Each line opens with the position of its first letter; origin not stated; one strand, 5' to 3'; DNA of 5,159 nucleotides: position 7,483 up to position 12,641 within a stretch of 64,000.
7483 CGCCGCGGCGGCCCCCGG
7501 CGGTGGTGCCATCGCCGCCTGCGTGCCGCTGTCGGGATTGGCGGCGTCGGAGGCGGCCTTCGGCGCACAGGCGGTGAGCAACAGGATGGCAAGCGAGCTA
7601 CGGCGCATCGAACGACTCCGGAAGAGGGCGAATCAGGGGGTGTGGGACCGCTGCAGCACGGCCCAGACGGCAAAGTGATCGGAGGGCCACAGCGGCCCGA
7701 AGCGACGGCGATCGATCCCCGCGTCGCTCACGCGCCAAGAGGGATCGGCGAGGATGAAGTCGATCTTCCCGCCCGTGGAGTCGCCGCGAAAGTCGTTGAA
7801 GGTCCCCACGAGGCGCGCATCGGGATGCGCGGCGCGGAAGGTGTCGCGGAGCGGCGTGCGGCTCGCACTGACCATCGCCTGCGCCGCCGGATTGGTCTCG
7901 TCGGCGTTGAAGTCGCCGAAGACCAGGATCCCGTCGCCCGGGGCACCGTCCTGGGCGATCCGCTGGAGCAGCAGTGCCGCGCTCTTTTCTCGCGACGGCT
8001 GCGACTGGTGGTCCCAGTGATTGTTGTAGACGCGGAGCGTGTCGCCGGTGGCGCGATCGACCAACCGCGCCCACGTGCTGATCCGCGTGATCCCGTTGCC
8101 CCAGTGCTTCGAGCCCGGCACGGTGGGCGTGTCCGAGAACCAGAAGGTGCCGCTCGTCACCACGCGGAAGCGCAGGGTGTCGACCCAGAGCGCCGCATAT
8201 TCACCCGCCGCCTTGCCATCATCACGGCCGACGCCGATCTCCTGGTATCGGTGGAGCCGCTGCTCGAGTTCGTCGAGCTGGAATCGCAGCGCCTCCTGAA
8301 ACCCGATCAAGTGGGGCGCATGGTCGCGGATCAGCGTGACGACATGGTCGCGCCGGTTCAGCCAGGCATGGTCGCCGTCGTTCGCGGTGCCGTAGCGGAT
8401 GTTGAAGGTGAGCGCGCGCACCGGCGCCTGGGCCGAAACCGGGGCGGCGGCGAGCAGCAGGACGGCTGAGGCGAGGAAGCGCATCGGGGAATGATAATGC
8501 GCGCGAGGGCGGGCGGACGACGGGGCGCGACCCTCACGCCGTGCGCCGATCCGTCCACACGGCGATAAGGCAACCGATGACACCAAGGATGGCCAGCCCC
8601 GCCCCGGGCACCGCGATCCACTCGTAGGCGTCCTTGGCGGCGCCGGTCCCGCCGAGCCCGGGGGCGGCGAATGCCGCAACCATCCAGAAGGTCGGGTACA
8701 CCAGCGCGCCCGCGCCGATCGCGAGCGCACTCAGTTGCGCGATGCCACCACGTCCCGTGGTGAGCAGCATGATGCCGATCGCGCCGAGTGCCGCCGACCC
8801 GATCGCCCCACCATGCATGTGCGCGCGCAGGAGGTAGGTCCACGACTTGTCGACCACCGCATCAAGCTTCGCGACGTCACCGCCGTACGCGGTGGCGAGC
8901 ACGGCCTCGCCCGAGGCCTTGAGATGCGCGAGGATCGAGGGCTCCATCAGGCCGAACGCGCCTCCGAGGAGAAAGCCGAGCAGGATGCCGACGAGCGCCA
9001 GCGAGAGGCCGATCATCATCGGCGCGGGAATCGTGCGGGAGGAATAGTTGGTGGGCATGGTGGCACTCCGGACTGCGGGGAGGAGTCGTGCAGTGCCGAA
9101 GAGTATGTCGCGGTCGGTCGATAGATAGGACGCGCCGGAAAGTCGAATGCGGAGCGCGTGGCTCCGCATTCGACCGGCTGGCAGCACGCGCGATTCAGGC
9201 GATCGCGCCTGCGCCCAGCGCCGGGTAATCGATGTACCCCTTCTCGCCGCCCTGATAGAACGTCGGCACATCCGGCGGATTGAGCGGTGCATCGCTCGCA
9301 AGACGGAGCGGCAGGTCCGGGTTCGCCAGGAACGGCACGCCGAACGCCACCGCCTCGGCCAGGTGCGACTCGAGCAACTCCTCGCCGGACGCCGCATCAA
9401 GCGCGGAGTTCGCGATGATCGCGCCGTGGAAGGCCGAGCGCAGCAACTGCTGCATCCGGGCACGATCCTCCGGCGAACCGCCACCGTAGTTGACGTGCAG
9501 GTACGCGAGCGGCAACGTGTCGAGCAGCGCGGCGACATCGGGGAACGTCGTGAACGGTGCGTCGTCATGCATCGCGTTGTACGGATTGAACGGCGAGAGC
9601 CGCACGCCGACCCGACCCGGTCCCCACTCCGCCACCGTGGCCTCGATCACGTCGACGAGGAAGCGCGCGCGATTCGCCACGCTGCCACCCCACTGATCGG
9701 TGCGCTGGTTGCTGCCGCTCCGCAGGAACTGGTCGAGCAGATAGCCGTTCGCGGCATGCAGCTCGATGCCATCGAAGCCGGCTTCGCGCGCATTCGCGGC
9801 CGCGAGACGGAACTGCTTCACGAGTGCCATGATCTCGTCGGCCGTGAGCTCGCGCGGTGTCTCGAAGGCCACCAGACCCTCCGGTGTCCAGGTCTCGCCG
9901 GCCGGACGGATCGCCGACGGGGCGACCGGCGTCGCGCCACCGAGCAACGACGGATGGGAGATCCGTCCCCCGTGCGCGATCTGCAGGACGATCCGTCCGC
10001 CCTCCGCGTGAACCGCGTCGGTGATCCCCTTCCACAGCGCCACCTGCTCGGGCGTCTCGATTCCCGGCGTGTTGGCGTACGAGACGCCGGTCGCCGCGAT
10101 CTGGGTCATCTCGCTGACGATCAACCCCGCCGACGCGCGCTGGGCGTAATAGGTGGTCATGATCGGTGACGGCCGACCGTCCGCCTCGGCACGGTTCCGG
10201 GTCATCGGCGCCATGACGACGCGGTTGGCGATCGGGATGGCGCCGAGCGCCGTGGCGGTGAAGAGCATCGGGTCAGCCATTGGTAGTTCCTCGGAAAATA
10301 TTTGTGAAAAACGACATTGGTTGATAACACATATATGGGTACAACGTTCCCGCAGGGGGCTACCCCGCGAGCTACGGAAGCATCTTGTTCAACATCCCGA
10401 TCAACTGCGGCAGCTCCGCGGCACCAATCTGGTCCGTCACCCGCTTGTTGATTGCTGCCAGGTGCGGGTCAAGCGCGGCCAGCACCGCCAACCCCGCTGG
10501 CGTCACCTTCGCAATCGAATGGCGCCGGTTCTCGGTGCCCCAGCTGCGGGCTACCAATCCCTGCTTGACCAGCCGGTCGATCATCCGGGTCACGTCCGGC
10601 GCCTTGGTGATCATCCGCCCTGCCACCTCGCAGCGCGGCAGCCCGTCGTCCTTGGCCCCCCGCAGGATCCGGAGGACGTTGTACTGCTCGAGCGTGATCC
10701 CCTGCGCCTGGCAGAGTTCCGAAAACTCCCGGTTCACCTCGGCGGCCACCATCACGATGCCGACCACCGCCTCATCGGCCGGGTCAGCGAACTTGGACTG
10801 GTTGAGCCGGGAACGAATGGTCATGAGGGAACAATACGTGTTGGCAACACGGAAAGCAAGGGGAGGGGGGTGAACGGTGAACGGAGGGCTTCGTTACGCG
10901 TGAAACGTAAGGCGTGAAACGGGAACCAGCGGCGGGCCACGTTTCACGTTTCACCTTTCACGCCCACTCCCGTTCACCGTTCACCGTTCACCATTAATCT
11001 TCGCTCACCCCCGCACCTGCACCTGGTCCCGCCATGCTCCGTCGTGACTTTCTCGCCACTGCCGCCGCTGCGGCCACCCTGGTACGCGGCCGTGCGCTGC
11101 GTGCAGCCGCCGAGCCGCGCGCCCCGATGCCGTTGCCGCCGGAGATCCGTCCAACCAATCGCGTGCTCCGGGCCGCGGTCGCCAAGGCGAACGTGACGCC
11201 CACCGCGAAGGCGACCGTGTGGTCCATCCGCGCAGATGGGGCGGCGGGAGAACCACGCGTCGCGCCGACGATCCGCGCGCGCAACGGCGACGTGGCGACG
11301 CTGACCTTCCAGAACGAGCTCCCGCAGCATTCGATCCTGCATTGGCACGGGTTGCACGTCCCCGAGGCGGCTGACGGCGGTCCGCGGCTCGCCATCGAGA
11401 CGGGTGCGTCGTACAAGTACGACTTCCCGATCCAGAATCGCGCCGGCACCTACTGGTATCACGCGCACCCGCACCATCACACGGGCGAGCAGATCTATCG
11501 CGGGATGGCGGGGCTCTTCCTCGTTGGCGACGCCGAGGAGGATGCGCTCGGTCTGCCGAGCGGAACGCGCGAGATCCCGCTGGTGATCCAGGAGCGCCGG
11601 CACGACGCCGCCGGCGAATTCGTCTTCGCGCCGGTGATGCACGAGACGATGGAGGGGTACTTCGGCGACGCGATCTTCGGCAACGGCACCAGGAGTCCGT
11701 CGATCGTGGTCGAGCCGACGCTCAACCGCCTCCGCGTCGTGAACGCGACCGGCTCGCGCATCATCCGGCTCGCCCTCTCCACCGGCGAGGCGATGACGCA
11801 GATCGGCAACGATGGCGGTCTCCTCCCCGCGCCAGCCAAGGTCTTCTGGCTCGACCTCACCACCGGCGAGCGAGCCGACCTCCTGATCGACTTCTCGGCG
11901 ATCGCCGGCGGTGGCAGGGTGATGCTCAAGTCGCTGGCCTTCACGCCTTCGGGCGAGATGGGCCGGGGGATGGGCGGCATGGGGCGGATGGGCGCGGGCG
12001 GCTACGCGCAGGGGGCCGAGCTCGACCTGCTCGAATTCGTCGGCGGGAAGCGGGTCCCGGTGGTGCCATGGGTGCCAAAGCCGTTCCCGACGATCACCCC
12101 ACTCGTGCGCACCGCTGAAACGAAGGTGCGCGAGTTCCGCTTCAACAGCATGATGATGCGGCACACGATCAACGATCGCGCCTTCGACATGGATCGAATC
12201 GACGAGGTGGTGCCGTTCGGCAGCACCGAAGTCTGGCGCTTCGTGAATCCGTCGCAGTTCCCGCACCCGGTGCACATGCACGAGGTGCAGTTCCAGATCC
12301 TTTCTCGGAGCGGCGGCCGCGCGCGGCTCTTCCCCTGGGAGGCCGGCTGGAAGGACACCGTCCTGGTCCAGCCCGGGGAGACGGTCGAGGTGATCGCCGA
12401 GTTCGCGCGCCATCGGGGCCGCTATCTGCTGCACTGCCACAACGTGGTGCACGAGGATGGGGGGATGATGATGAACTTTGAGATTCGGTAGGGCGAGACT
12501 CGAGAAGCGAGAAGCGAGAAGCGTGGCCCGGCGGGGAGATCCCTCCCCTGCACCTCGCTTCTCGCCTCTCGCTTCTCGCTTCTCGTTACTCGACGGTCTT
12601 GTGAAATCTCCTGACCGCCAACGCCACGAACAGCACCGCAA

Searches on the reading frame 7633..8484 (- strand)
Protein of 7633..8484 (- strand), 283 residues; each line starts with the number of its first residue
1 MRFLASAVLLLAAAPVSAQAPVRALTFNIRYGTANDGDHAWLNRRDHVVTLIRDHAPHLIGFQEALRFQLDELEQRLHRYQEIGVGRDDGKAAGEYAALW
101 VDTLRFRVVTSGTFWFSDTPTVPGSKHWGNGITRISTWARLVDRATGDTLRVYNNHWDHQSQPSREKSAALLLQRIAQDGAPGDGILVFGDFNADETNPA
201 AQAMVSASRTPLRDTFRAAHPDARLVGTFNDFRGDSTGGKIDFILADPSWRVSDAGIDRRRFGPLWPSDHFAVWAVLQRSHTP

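Call 103: search_protein_families(library=pfam, proteins=[window:7633-8484:-], max_evalue=0.00001)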
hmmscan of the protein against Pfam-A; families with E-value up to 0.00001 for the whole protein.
window:7633-8484:- (283 aa): 1 family
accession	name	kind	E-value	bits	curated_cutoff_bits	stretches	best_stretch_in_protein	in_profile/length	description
PF03372.29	Exo_endo_phos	-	1e-16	61.8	24.5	1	25-270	1-225/225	Endonuclease/Exonuclease/phosphatase family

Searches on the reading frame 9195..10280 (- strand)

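Call 103: search_protein_families(library=pfam, proteins=[window:9195-10280:-], max_evalue=0.00001)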
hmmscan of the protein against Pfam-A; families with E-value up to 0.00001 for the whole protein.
window:9195-10280:- (361 aa): 1 family
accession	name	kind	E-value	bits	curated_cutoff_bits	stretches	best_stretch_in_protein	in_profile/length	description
PF00724.26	Oxidored_FMN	-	2.6e-69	234.6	27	1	6-333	2-341/342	NADH:flavin oxidoreductase / NADH oxidase family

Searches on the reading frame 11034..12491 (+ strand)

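Call 103: search_protein_families(library=pfam, proteins=[window:11034-12491:+], max_evalue=0.00001)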
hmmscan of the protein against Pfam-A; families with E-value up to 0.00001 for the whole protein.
window:11034-12491:+ (485 aa): 2 families
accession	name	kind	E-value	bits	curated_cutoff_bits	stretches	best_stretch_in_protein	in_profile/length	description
PF07731.20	Cu-oxidase_2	-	6.1e-27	94.5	20.4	1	374-484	23-133/137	Multicopper oxidase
PF07732.21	Cu-oxidase_3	-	2.1e-24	86.3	21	1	76-167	25-117/119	Multicopper oxidase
